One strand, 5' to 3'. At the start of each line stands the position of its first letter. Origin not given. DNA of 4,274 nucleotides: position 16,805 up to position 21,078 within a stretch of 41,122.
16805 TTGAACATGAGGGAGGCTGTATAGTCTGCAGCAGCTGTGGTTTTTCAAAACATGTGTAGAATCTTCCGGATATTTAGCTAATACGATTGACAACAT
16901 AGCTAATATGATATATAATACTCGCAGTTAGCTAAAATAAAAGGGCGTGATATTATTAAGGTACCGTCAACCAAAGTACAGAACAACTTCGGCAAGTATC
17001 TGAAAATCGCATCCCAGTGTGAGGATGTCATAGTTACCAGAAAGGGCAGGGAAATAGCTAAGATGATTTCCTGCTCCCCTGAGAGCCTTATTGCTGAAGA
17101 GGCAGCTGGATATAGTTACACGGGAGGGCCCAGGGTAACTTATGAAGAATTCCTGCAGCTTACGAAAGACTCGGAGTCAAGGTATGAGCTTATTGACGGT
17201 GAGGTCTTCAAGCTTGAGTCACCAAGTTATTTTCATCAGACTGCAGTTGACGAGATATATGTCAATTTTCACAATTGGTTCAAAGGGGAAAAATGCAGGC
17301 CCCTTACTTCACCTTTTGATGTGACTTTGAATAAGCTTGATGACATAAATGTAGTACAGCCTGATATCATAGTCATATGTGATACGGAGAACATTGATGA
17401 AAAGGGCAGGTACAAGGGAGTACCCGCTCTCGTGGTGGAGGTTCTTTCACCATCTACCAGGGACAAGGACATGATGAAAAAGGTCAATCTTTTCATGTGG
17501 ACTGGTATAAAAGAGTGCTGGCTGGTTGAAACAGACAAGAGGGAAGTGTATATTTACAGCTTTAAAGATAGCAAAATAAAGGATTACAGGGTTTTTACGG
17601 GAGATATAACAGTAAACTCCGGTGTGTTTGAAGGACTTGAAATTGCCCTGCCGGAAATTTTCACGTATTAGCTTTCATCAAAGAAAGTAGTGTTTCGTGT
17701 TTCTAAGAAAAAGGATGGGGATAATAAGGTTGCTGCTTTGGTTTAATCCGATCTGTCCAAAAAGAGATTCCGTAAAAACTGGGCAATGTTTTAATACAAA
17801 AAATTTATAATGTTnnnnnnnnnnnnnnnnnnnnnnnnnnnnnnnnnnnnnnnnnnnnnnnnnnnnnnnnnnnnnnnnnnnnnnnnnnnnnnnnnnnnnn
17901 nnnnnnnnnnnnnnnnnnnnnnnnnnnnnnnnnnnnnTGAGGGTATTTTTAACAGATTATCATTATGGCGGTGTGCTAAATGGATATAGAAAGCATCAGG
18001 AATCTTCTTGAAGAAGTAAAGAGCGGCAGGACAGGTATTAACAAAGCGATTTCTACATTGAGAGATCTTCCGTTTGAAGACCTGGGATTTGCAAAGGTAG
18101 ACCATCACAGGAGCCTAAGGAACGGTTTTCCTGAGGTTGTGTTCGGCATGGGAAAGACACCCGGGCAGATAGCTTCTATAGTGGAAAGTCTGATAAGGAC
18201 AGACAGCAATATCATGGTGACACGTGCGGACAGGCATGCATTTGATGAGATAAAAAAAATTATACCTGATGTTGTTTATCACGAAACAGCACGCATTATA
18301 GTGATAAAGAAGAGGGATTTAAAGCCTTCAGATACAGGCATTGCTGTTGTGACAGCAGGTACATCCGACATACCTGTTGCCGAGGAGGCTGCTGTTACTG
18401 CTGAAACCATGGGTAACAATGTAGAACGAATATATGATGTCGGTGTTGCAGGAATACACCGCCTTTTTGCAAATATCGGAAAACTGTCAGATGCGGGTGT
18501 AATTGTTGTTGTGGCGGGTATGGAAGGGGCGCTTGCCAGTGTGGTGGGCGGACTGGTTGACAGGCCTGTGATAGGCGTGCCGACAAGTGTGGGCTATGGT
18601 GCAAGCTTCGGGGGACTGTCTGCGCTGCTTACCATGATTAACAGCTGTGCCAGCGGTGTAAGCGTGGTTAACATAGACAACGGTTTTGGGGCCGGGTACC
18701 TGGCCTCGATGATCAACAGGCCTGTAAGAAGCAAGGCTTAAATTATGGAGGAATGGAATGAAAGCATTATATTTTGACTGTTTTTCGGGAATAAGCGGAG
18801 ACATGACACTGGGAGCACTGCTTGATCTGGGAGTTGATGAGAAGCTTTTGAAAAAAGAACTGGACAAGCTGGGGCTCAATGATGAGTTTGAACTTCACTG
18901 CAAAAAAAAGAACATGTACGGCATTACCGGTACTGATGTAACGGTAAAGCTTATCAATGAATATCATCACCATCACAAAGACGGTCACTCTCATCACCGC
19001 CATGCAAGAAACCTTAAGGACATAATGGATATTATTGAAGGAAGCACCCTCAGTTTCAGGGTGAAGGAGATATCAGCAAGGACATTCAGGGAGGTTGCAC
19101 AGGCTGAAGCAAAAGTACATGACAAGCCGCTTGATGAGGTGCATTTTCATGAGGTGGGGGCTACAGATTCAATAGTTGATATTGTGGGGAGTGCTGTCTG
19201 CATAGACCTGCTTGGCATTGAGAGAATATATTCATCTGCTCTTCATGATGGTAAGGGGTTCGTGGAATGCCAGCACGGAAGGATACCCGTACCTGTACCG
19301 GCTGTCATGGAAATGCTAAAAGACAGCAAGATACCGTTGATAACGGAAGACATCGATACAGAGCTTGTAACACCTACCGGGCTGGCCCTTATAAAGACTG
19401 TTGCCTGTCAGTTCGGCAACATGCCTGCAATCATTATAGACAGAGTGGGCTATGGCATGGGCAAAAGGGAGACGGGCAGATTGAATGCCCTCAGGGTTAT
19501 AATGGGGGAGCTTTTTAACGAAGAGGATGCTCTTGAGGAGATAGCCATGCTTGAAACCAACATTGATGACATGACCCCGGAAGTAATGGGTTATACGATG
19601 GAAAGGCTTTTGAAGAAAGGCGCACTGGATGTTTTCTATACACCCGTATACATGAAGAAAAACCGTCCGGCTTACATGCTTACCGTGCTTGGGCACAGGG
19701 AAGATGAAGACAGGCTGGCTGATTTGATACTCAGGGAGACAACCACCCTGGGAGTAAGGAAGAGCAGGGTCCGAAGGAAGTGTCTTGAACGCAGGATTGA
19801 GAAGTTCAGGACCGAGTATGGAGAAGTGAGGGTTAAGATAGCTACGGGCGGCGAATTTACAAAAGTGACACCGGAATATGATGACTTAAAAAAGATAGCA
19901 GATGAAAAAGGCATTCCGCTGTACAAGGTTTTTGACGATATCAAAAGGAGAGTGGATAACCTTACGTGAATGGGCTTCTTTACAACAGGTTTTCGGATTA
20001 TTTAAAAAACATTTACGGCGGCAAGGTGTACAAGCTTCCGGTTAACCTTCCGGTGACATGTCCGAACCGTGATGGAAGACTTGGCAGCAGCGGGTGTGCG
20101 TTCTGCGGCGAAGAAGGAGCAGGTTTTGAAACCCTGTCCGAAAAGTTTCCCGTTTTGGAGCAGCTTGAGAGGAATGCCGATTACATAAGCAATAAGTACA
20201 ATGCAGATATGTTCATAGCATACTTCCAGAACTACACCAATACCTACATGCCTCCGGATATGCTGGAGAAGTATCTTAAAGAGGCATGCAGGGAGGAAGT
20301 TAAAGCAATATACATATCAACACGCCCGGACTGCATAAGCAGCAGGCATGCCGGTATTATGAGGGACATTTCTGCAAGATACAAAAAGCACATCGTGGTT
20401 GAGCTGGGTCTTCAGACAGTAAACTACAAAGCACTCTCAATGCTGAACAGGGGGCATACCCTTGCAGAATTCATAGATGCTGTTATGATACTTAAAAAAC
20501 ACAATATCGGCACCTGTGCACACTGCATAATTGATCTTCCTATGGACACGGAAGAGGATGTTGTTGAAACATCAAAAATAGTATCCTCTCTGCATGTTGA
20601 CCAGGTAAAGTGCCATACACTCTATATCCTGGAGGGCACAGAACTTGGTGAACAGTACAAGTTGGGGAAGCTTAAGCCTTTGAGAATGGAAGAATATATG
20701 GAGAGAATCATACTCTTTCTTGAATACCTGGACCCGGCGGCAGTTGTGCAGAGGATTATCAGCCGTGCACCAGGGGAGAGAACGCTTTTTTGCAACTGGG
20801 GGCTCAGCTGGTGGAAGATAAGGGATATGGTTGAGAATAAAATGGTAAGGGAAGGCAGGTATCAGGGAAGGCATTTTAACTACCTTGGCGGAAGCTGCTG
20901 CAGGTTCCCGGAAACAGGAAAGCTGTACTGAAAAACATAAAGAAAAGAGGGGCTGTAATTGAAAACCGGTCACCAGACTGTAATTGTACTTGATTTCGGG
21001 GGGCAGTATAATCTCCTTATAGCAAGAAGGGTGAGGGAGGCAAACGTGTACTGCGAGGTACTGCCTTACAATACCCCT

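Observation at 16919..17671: Phd/YefM-like antitoxin module fused in frame to a Uma2 (DUF820) nuclease, with no canonical start codon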

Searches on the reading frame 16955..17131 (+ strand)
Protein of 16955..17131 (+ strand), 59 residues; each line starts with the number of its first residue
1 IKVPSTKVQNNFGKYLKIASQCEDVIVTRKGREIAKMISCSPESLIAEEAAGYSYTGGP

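Call 52: search_solved_structures(query=A3, max_evalue=1, show_alignments=3)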
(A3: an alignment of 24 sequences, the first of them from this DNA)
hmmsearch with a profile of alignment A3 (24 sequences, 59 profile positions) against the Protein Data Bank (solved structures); distinct sequences matched with E-value up to 1: 8.
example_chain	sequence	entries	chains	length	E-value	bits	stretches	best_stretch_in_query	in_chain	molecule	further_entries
9g12_C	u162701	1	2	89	0.032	17.3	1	7-52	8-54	Antitoxin RelB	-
3hs2_A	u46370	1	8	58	0.26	14.4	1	19-43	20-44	Prevent host death protein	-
3g5o_A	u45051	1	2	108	0.28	14.3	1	20-49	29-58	Uncharacterized protein Rv2865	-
3hry_A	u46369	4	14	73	0.37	13.9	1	20-44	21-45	Prevent host death protein | Antitoxin phd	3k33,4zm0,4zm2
4zlx_A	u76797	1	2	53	0.39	13.8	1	19-41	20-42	Antitoxin phd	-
8vhx_F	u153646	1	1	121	0.5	13.4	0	21-46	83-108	Neck 2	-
3k6q_A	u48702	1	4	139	0.53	13.4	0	3-30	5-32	Putative ligand binding protein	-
7uzt_A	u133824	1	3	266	0.73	12.9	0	7-41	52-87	Capsid polyprotein VP90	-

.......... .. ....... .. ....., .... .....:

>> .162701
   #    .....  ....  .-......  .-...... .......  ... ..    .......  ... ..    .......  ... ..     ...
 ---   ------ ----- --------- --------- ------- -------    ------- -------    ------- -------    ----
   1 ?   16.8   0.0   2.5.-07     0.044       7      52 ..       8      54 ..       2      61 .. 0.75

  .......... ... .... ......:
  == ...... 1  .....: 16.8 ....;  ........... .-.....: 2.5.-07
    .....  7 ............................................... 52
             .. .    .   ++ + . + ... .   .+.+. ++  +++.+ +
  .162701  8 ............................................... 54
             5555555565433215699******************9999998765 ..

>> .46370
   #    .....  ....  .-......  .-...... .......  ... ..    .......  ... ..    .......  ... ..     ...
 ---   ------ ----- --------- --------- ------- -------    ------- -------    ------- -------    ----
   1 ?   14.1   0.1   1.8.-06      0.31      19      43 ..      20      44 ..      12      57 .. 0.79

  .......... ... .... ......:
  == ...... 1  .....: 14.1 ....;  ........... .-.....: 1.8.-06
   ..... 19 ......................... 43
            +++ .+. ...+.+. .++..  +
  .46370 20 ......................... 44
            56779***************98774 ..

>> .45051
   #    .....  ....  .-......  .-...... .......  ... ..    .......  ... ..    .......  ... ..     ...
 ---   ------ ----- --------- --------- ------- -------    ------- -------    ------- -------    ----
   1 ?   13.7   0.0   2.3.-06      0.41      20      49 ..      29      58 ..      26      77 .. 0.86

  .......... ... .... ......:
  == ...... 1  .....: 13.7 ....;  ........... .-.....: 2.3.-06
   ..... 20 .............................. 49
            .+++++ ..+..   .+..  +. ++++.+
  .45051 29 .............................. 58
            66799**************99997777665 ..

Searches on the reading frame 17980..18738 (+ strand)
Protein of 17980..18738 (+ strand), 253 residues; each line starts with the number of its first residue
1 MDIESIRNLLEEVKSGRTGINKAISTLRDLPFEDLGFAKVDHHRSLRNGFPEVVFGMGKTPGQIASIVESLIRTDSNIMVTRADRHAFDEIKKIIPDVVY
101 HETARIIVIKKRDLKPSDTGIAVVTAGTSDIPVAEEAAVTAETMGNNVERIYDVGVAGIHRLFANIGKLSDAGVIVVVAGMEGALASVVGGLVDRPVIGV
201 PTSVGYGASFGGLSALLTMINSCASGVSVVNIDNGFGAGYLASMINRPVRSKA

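Call 49: search_protein_families(library=pfam, proteins=[window:17980-18738:+], max_evalue=0.01)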
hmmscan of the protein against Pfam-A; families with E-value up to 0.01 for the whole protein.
window:17980-18738:+ (253 aa): 2 families
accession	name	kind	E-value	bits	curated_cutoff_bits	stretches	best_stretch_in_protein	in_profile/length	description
PF00731.26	AIRC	-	7.7e-14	51.9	30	1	121-245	2-126/148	AIR carboxylase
PF13660.11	DUF4147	-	0.0074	16.2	23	0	52-155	42-152/234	Domain of unknown function (DUF4147)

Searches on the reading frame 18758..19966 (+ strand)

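Call 49: search_protein_families(library=pfam, proteins=[window:18758-19966:+], max_evalue=0.01)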
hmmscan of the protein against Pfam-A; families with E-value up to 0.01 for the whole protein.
window:18758-19966:+ (403 aa): 1 family
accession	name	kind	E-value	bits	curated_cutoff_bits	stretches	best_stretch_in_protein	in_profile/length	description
PF01969.22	Ni_insertion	-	3.8e-152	507.2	22.1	1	4-391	1-374/375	Nickel insertion protein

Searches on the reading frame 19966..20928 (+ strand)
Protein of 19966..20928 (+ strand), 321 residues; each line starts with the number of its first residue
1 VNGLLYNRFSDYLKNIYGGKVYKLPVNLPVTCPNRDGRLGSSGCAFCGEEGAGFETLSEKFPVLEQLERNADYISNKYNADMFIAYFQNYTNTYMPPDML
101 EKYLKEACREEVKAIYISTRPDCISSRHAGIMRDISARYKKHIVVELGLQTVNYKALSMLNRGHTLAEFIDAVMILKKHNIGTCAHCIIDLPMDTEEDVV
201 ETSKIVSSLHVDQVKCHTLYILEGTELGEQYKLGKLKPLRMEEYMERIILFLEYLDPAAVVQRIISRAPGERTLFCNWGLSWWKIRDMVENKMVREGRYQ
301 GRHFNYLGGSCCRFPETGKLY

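Call 49: search_protein_families(library=pfam, proteins=[window:19966-20928:+], max_evalue=0.01)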
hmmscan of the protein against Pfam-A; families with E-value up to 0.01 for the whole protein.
window:19966-20928:+ (321 aa): 2 families
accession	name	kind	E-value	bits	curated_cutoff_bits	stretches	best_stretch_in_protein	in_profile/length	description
PF16199.10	Radical_SAM_C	-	3.1e-24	85.3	31.9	1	211-294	1-84/85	Radical_SAM C-terminal domain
PF04055.27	Radical_SAM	-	9.1e-11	42.6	29.5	1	43-203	10-163/166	Radical SAM superfamily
